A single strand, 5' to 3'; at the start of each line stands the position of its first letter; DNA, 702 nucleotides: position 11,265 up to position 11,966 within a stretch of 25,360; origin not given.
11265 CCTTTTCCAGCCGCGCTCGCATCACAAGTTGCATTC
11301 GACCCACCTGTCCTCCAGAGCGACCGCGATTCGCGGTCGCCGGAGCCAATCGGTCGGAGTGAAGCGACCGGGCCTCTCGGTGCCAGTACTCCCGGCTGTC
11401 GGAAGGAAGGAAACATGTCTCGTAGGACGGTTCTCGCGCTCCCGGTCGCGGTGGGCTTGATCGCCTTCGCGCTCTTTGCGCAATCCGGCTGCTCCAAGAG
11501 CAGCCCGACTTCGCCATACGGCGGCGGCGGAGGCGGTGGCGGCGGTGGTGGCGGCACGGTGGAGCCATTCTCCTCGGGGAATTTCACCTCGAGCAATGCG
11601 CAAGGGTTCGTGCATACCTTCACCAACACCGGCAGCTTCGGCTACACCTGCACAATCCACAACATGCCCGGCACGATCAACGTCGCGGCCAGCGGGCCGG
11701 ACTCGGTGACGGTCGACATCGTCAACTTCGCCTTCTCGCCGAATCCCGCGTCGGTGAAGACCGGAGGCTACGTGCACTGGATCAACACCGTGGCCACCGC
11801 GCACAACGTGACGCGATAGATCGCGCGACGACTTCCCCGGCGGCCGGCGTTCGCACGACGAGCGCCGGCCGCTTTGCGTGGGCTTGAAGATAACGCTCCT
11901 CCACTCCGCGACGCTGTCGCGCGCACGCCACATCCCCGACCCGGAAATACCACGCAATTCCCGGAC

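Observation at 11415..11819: Lipoprotein with an apparently circularly permuted cupredoxin domain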

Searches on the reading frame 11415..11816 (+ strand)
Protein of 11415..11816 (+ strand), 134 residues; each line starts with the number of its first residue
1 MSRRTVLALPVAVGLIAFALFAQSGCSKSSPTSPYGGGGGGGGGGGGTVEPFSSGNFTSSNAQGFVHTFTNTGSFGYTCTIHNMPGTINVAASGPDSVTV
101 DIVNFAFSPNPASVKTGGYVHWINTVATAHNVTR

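Call 3: search_protein_families(library=pfam, proteins=[window:11415-11816:+], max_evalue=10)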
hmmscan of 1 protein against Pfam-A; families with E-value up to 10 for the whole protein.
window:11415-11816:+ (134 aa): 1 family
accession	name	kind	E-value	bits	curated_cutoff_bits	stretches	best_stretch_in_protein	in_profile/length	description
PF00127.26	Copper-bind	-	1.1e-06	29.4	21.2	2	98-133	5-40/99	Copper binding proteins, plastocyanin/azurin family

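Call 4: search_protein_families(library=ncbifam, proteins=[window:11415-11816:+], max_evalue=10)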
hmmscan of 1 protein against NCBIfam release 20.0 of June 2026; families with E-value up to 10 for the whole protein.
window:11415-11816:+ (134 aa): 6 families
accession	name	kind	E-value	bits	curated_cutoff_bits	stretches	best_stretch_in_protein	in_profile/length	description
TIGR02657.1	amicyanin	equivalog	4.9e-06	26.9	110.2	2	100-132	1-33/83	amicyanin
TIGR02656.1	cyanin_plasto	equivalog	0.00012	22.4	87.85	2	103-132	10-39/99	plastocyanin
TIGR03102.1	halo_cynanin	subfamily_domain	0.00024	21.1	93.8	2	50-86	71-110/115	halocyanin domain-containing protein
TIGR02375.1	pseudoazurin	equivalog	0.014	15.2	109.85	1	50-99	43-92/116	pseudoazurin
TIGR04200.2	targ_of_XrtJ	subfamily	0.033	14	40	1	6-29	4-28/57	PExPT-CTERM protein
NF047638.1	throspo3_MtsC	equivalog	0.18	10.6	350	1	8-49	9-50/428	cell-cell cohesion MYXO-CTERM protein MtsC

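Call 5: search_solved_structures(query=window:11415-11816:+, max_evalue=10, show_alignments=5)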
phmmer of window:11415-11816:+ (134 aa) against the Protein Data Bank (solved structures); distinct sequences matched with E-value up to 10: 87 (the best 60 are shown).
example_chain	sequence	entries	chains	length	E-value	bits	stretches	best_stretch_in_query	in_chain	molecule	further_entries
1sfd_A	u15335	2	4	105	5.7e-05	26.4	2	94-132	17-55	Amicyanin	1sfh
1sf3_A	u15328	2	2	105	7.5e-05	26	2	94-132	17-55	Amicyanin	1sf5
3ply_A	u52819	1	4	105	9.3e-05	25.7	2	94-132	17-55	Amicyanin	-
2gb2_A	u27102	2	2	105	0.0001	25.6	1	94-132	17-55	Amicyanin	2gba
2qdv_A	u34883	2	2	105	0.0001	25.6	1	94-132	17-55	Amicyanin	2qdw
1mda_A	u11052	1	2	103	0.00013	25.2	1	94-132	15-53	AMICYANIN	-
1aac_A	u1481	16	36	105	0.00014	25.2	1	94-132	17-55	AMICYANIN | PROTEIN (AMICYANIN)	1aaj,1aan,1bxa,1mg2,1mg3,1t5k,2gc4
2idt_A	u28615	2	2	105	0.00018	24.8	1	94-132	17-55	Amicyanin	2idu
3rym_A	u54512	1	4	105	0.00018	24.8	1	94-132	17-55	Amicyanin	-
2idq_A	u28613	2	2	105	0.00018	24.8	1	94-132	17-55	Amicyanin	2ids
3ie9_A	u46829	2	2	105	0.00019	24.7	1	94-132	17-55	Amicyanin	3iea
1j5c_A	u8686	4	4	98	0.00033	23.9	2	105-132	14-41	PLASTOCYANIN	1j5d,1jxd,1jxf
1m9w_A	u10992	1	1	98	0.00033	23.9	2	105-132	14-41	plastocyanin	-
1pcs_A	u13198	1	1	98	0.00044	23.5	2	105-132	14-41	PLASTOCYANIN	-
1id2_A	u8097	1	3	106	0.00073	22.8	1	93-132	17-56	AMICYANIN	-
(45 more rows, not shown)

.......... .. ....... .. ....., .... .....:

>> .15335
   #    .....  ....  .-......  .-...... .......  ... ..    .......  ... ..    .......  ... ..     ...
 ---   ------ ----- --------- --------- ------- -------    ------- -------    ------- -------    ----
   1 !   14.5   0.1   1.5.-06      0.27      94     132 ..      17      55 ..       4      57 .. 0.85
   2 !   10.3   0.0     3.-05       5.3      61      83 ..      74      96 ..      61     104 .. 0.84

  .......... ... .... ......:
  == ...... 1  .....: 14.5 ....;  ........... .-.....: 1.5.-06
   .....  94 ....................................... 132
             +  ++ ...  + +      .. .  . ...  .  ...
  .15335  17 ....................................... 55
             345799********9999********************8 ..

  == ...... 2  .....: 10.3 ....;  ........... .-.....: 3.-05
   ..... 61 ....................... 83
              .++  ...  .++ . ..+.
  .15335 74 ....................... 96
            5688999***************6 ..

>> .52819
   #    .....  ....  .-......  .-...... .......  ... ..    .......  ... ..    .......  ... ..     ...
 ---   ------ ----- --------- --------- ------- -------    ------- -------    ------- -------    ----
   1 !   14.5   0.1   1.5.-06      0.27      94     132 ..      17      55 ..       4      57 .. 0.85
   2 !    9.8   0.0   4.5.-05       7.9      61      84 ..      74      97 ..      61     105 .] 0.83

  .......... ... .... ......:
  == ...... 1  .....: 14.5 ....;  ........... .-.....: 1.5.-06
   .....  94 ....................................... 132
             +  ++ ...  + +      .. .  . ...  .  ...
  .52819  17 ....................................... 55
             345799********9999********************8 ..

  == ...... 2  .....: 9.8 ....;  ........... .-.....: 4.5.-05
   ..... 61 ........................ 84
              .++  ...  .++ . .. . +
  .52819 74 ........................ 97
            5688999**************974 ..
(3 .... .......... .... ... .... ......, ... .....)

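Call 6: find_homologous_proteins(query=window:11415-11816:+, max_evalue=0.001)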
Query window:11415-11816:+ (134 aa): 2 proteins with E <= 0.001 among 30 candidates.
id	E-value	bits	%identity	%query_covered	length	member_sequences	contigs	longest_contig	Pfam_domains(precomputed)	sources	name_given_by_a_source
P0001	4.7e-52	193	70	100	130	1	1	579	PF00127.27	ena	-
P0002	3.7e-21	93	54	81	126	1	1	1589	-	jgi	-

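Call 12: find_encoding_contigs(protein=P0002, flank=5000)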
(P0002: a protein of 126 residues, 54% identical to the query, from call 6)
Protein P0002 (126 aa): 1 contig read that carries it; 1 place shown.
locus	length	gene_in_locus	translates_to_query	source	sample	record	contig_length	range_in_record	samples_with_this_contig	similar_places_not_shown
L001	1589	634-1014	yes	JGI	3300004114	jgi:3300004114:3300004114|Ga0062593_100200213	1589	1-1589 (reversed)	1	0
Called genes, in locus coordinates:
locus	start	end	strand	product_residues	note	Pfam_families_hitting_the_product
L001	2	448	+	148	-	?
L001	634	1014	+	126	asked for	-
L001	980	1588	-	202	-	?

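Call 13: find_encoding_contigs(protein=P0001, flank=5000)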
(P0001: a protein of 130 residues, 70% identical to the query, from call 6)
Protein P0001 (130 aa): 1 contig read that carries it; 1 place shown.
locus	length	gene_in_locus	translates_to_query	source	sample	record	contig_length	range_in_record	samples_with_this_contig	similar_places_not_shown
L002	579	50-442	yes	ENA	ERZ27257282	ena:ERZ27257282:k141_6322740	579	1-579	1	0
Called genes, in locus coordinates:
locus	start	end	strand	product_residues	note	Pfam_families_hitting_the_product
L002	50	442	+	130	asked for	PF00127:Copper-bind (faint)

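Call 50: list_cluster_members(proteins=[window:11415-11816:+, P0166, P0197, P0218, P0230, P0231, P0240])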
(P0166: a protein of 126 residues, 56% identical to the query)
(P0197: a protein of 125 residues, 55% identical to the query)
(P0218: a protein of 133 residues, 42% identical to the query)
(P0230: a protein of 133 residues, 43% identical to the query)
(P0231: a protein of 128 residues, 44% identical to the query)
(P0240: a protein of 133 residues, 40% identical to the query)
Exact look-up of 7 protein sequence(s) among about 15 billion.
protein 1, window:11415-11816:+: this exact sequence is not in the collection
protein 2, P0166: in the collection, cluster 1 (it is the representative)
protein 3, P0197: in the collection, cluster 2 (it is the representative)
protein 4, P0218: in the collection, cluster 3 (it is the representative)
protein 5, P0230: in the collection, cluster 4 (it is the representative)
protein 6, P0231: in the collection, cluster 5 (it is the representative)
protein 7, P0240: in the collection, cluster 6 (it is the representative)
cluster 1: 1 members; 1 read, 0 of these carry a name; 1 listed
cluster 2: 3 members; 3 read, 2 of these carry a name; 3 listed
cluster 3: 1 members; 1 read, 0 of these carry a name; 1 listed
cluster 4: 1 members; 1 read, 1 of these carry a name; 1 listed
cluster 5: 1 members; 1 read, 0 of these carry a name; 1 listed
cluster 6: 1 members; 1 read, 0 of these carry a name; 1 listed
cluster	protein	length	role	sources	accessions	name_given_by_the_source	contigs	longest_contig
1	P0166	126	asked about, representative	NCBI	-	-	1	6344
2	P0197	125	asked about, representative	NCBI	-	-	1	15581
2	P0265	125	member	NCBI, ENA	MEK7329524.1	MAG: hypothetical protein AAB113_01845 [Candidatus Eisenbacteria bacterium]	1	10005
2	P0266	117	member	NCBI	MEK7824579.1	MAG: hypothetical protein AAB290_06030, partial [Candidatus Eisenbacteria bacterium]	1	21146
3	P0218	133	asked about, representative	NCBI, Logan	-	-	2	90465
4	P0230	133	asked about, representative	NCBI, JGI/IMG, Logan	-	plastocyanin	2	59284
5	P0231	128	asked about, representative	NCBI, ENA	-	-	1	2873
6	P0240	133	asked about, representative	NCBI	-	-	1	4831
